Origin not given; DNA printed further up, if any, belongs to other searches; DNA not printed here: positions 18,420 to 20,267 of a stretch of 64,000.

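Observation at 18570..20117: Single polypeptide combining STAS, an APH/choline-kinase-fold phosphotransferase and an RsbW-like ATPase domain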

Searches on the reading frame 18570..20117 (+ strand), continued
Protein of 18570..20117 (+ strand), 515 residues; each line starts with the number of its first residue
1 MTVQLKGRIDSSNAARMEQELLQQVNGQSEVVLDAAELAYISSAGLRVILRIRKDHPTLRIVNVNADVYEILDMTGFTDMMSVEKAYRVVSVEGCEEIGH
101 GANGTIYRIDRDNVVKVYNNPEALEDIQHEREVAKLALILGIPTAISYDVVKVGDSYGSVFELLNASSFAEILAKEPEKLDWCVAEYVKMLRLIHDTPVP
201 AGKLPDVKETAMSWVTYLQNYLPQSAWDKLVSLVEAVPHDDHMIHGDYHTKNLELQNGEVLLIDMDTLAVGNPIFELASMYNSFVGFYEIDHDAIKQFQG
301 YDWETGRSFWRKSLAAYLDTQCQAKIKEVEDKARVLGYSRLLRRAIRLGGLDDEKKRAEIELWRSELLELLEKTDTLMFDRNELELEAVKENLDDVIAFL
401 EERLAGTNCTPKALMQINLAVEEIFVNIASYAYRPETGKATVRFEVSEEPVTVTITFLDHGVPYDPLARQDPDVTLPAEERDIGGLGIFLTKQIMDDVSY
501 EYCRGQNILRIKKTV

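Call 8: find_encoding_contigs(protein=P0009, flank=8000, max_places=3)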
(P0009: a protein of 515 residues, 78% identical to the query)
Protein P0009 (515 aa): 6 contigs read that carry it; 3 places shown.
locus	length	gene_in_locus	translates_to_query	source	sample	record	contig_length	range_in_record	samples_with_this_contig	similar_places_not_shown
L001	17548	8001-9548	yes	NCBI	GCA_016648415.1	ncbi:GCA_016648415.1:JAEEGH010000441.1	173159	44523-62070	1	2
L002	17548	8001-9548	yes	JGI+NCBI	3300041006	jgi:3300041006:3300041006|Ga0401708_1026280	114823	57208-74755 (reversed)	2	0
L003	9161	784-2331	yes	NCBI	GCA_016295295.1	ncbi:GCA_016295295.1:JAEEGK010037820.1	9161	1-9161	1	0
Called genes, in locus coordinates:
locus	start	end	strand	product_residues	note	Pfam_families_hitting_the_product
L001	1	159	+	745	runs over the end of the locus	PF00521:DNA_topoisoIV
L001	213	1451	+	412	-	-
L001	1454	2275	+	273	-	PF00588:SpoU_methylase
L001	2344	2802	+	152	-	PF20935:DUF6847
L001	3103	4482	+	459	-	PF08245:Mur_ligase_M, PF02875:Mur_ligase_C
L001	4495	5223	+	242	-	PF01128:IspD, PF02348:CTP_transf_3 (faint), PF12804:NTP_transf_3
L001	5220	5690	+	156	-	PF02542:YgbB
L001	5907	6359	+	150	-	-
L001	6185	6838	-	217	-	PF01427:Peptidase_M15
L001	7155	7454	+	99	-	PF01740:STAS, PF13466:STAS_2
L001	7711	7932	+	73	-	PF07228:SpoIIE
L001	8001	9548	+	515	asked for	PF01740:STAS, PF13466:STAS_2, PF01636:APH, PF13581:HATPase_c_2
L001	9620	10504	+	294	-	PF02811:PHP (weak)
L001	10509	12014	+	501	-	PF12797:Fer4_2 (faint), PF01180:DHO_dh, PF12837:Fer4_6 (weak), PF12838:Fer4_7, PF13187:Fer4_9 (weak), PF13237:Fer4_10 (weak), PF14697:Fer4_21, PF00037:Fer4 (weak)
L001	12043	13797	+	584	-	PF01554:MatE, PF13581:HATPase_c_2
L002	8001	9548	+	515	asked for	PF01740:STAS, PF13466:STAS_2, PF01636:APH, PF13581:HATPase_c_2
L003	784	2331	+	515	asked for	PF01740:STAS, PF13466:STAS_2, PF01636:APH, PF13581:HATPase_c_2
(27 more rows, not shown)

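Call 9: find_encoding_contigs(protein=P0110, flank=8000, max_places=2)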
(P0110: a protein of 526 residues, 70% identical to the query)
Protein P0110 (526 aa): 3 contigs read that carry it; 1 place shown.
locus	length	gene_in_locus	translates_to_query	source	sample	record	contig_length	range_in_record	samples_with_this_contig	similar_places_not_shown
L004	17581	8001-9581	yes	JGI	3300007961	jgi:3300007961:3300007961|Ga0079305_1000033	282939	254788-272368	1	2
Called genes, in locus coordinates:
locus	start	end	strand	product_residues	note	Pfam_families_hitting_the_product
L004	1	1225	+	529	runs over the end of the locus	PF00118:Cpn60_TCP1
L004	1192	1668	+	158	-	PF22263:DUF6951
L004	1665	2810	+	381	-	PF17651:Raco_middle, PF14574:RACo_C_ter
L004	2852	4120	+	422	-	PF06580:His_kinase, PF02518:HATPase_c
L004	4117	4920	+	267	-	PF00072:Response_reg, PF00486:Trans_reg_C (weak)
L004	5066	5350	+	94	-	-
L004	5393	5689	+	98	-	PF01740:STAS, PF13466:STAS_2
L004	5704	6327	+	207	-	-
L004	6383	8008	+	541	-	PF00672:HAMP (weak), PF07228:SpoIIE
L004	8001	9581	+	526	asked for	PF01740:STAS, PF13466:STAS_2, PF01636:APH, PF13581:HATPase_c_2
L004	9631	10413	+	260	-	PF00702:Hydrolase (faint), PF08282:Hydrolase_3, PF05116:S6PP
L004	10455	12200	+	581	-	PF01554:MatE, PF13581:HATPase_c_2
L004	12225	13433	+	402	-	PF02698:DUF218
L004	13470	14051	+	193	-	-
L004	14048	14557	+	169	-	-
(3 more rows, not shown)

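Call 17: find_related_loci(query=window:18570-20114:+, collection=genome_contigs, flank=10000)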
Query window:18570-20114:+ (515 aa) in genome_contigs; peptide patterns used: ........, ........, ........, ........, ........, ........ (x = any residue, [..] = any of these).
215 stretches matched a pattern; 190 encode a relative of the query (tblastn E <= 1e-3); the best 80 are kept; 80 distinct loci.
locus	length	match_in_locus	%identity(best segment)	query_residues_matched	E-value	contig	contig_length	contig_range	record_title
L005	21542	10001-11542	77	1-515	0e+0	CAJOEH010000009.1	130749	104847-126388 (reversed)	uncultured Oscillospiraceae bacterium isolate Red_deer_2_mag_134 genome assembly, contig: scaffold_316, whole genome sho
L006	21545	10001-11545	72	1-513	0e+0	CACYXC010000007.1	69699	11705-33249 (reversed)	MAG: Ruminococcaceae bacterium isolate RUG12356 genome assembly, contig: RUG12356_asm_7, whole genome shotgun sequence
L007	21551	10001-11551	72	1-515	0e+0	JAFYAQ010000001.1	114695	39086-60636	MAG: Oscillospiraceae bacterium isolate RGIG6917 Sheep_Rumen-5__c1328, whole genome shotgun sequence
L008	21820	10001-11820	73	1-515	0e+0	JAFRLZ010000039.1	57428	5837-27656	MAG: Oscillospiraceae bacterium isolate RGIG2591 Goat_Jejunum.Co__c441083, whole genome shotgun sequence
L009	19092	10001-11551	73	1-515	0e+0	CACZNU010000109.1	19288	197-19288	MAG: Ruminococcaceae bacterium isolate RUG12786 genome assembly, contig: RUG12786_asm_109, whole genome shotgun sequence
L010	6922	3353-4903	72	1-515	0e+0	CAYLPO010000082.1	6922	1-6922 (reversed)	MAG TPA_asm: uncultured Lachnospiraceae bacterium isolate SRP278969_co2_30 genome assembly, contig: NODE_15719_length_69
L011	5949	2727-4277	72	1-515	0e+0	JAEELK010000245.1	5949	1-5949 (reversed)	MAG: Bacillota bacterium isolate Tb.RUG.214 k141_12553918_flag=1_multi=18.0000_len=5949, whole genome shotgun sequence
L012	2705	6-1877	70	1-515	0e+0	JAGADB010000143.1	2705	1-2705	MAG: Clostridia bacterium isolate RGIG8332 Water_buffalos_Rumen.Co__c6853507, whole genome shotgun sequence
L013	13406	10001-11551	70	1-515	0e+0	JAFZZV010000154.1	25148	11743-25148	MAG: Oscillospiraceae bacterium isolate RGIG8248 Water_buffalos_Rumen-5__c1559452, whole genome shotgun sequence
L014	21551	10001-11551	72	1-515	0e+0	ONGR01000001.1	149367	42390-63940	uncultured Clostridiales bacterium isolate RUG294 genome assembly, contig: scaffold_50, whole genome shotgun sequence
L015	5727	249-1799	70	1-515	0e+0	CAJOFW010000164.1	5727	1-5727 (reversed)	uncultured Oscillospiraceae bacterium isolate Red_deer_3_mag_173 genome assembly, contig: scaffold_42694, whole genome s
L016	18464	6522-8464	71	1-513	0e+0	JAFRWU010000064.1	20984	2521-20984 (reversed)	MAG: Clostridia bacterium isolate RGIG2869 Goat_Omasum.Co__c1014092, whole genome shotgun sequence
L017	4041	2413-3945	72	1-509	0e+0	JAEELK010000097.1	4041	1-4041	MAG: Bacillota bacterium isolate Tb.RUG.214 k141_5059282_flag=1_multi=16.0000_len=4041, whole genome shotgun sequence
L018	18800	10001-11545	71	3-515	0e+0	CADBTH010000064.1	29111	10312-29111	MAG: uncultured Ruminococcus sp. isolate RUG14272 genome assembly, contig: RUG14272_asm_64, whole genome shotgun sequenc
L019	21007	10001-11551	70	1-515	0e+0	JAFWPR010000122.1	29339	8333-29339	MAG: Clostridia bacterium isolate RGIG5957 Sheep_Omasum-2__c796834, whole genome shotgun sequence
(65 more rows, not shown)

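Call 22: search_protein_representatives(protein=window:18570-20114:+)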
Query: 515 residues. Proteins with E-value up to 0.001 (for the whole library): 16632; up to 1e-10: 5816; up to 1e-30: 809. The best 150 are listed.
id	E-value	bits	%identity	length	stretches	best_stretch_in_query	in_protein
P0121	3.5e-187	639.4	57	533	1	4-515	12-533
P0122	2.3e-154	531.2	57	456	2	166-514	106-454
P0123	3.4e-153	527.3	51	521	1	3-513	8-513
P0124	7.1e-140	483.4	64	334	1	185-514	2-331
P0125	7.4e-138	476.7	56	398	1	3-379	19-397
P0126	3.4e-134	464.6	56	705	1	3-382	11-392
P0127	1.3e-132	459.4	48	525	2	3-377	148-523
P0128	1.4e-132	459.4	55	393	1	5-379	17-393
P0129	1.5e-119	416.3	66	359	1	91-359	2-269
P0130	1.8e-113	396.3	47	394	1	1-379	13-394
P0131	4.9e-112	391.6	63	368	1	3-276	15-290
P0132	4.9e-108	378.4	48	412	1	3-379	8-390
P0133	1.6e-107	376.7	47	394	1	5-379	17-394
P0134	4.5e-101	355.4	46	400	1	3-377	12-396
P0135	1.4e-98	347.2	57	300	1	5-287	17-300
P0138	1.6e-94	333.8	42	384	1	1-378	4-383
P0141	9.0e-93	328.0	41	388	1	5-378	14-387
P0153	1.9e-86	307.2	41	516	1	1-355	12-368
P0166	1.6e-80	287.6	50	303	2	160-379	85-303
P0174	1.1e-77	278.3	50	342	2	271-514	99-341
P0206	3.1e-72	260.3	38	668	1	5-345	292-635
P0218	5.6e-71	256.1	35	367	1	6-349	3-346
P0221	3.3e-70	253.6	38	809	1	5-380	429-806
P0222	5.6e-70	252.9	37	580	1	3-358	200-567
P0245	6.1e-68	246.1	38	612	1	2-377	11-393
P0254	3.2e-67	243.8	38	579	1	30-377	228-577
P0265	6.8e-66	239.4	37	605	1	3-370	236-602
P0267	7.2e-66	239.3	43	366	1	3-285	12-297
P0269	8.2e-66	239.1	38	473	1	7-347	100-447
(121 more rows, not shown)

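Call 23: search_protein_families(library=pfam, proteins=[P0121, P0123, P0126, P0127, P0153, P0206, P0221, P0222, P0245, P0138], max_evalue=0.001)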
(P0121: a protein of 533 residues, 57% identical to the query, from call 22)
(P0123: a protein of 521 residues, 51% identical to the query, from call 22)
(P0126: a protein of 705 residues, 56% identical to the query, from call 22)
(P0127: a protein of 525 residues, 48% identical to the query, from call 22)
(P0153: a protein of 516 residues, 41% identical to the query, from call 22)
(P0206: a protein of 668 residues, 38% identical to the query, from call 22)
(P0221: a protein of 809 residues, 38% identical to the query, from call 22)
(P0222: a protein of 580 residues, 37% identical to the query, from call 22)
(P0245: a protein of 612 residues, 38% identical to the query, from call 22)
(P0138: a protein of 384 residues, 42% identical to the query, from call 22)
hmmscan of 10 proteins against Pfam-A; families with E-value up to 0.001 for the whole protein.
P0121 (533 aa): 5 families
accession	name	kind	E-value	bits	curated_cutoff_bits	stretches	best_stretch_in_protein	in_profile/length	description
PF13581.12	HATPase_c_2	-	4.9e-20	72.3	27.4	1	405-531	2-127/127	Histidine kinase-like ATPase domain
PF01636.29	APH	-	1.8e-17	64.3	23.2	1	106-309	3-226/239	Phosphotransferase enzyme family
PF01740.26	STAS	-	8.7e-13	48.4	22.6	1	2-95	4-101/106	STAS domain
PF13466.11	STAS_2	-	9.1e-05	23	29.2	1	13-86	3-78/80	STAS domain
PF25802.1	WWC1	-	0.0003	21.2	27.8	1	359-423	2-67/135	WWC1-like, helical hairpin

P0123 (521 aa): 4 families
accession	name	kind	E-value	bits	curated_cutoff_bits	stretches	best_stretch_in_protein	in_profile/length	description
PF13581.12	HATPase_c_2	-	8.6e-20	71.5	27.4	1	392-513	2-127/127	Histidine kinase-like ATPase domain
PF01636.29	APH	-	4.8e-17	62.9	23.2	1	107-308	10-233/239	Phosphotransferase enzyme family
PF01740.26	STAS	-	1.1e-12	48.1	22.6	1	8-94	13-105/106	STAS domain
PF13466.11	STAS_2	-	6e-11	42.8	29.2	1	8-82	1-79/80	STAS domain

P0126 (705 aa): 4 families
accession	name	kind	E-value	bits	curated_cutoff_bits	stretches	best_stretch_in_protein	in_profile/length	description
PF01636.29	APH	-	5.5e-14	52.9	23.2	1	106-291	3-210/239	Phosphotransferase enzyme family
PF01740.26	STAS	-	8.8e-14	51.6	22.6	1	2-95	4-101/106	STAS domain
PF02811.25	PHP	-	3e-07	31.3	26.4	1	425-497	1-76/164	PHP domain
PF13466.11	STAS_2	-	1.3e-05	25.7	29.2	1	11-86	1-78/80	STAS domain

P0127 (525 aa): 4 families
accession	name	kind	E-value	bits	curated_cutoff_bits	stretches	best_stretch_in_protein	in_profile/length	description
PF13581.12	HATPase_c_2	-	5.8e-16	59.1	27.4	1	12-130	7-127/127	Histidine kinase-like ATPase domain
PF01740.26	STAS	-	1.7e-15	57.1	22.6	1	145-232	10-101/106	STAS domain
PF01636.29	APH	-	5.4e-10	39.9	23.2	1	244-431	4-214/239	Phosphotransferase enzyme family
PF13466.11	STAS_2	-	0.00011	22.7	29.2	1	150-224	3-79/80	STAS domain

P0153 (516 aa): 6 families
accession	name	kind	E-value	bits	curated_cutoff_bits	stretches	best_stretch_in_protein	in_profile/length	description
PF01636.29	APH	-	1.4e-15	58.1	23.2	1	108-294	2-210/239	Phosphotransferase enzyme family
PF01740.26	STAS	-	1.7e-14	53.9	22.6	1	6-98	5-101/106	STAS domain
PF04634.17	YezG-like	-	6.3e-07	30.1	21.7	1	360-436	44-121/146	Immunity protein YezG-like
PF13466.11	STAS_2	-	9e-06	26.2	29.2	1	14-90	1-79/80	STAS domain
PF02958.26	EcKL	-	0.00022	21.1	22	1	217-294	177-261/294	Ecdysteroid kinase-like family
PF01633.27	Choline_kinase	-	0.0004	20.2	29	0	134-336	77-245/300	Choline/ethanolamine kinase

P0206 (668 aa): 7 families
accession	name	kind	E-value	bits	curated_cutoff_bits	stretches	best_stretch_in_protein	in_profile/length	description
PF24391.1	HD-CE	-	1.2e-37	130.5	27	1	39-243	1-236/263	HD-CE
PF01636.29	APH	-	8.6e-15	55.6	23.2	1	387-574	4-212/239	Phosphotransferase enzyme family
PF01740.26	STAS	-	5.4e-07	29.8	22.6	1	290-377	13-103/106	STAS domain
PF02958.26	EcKL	-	1.4e-06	28.3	22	1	510-572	193-262/294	Ecdysteroid kinase-like family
PF19974.5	TCAD9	-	6e-06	26.1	40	1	510-572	293-339/429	Ternary complex associated domain 9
PF04655.20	APH_6_hur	-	0.00019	21.3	27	1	521-595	150-225/252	Aminoglycoside/hydroxyurea antibiotic resistance kinase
PF13466.11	STAS_2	-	0.00073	20.1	29.2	0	293-367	4-79/80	STAS domain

P0221 (809 aa): 4 families
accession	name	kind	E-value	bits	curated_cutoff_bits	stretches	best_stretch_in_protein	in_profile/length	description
PF00999.27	Na_H_Exchanger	-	4.8e-45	154.5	26.2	1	25-407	3-373/375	Sodium/hydrogen exchanger, transmembrane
PF01636.29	APH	-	6.4e-13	49.5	23.2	1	525-725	6-229/239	Phosphotransferase enzyme family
PF01740.26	STAS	-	1.9e-12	47.3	22.6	1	429-512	15-102/106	STAS domain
PF13466.11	STAS_2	-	1.8e-11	44.5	29.2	1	429-503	3-79/80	STAS domain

P0222 (580 aa): 5 families
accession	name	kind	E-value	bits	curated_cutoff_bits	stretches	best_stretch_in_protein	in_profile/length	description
PF01636.29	APH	-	1.6e-15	58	23.2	1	296-488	4-212/239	Phosphotransferase enzyme family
PF01740.26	STAS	-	6.1e-10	39.3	22.6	1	199-280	12-97/106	STAS domain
PF13466.11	STAS_2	-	0.00022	21.8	29.2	0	203-276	4-79/80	STAS domain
PF07387.17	Seadorna_VP7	-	0.00067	19.2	20.3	0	443-475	160-192/308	Seadornavirus VP7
PF19974.5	TCAD9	-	0.00094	18.9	40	0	447-485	299-337/429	Ternary complex associated domain 9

P0245 (612 aa): 5 families
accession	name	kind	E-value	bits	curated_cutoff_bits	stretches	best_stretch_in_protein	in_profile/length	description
PF01743.26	PolyA_pol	-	1.9e-19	70.7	23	2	498-538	86-126/126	Poly A polymerase head domain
PF01636.29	APH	-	7e-12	46.1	23.2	1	110-297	3-210/239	Phosphotransferase enzyme family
PF01740.26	STAS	-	1e-10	41.7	22.6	1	6-102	7-104/106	STAS domain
PF13466.11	STAS_2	-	8e-10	39.2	29.2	1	12-91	1-79/80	STAS domain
PF19974.5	TCAD9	-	4.4e-05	23.3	40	1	232-299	270-340/429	Ternary complex associated domain 9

P0138 (384 aa): 4 families
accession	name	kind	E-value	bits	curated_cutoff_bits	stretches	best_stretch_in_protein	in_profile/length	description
PF01636.29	APH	-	2.2e-13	50.9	23.2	1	101-287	3-211/239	Phosphotransferase enzyme family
PF01740.26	STAS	-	4.6e-09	36.4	22.6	1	6-90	13-101/106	STAS domain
PF02958.26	EcKL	-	0.00011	22.1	22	1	227-287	195-262/294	Ecdysteroid kinase-like family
PF13466.11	STAS_2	-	0.00034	21.2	29.2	1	8-82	3-79/80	STAS domain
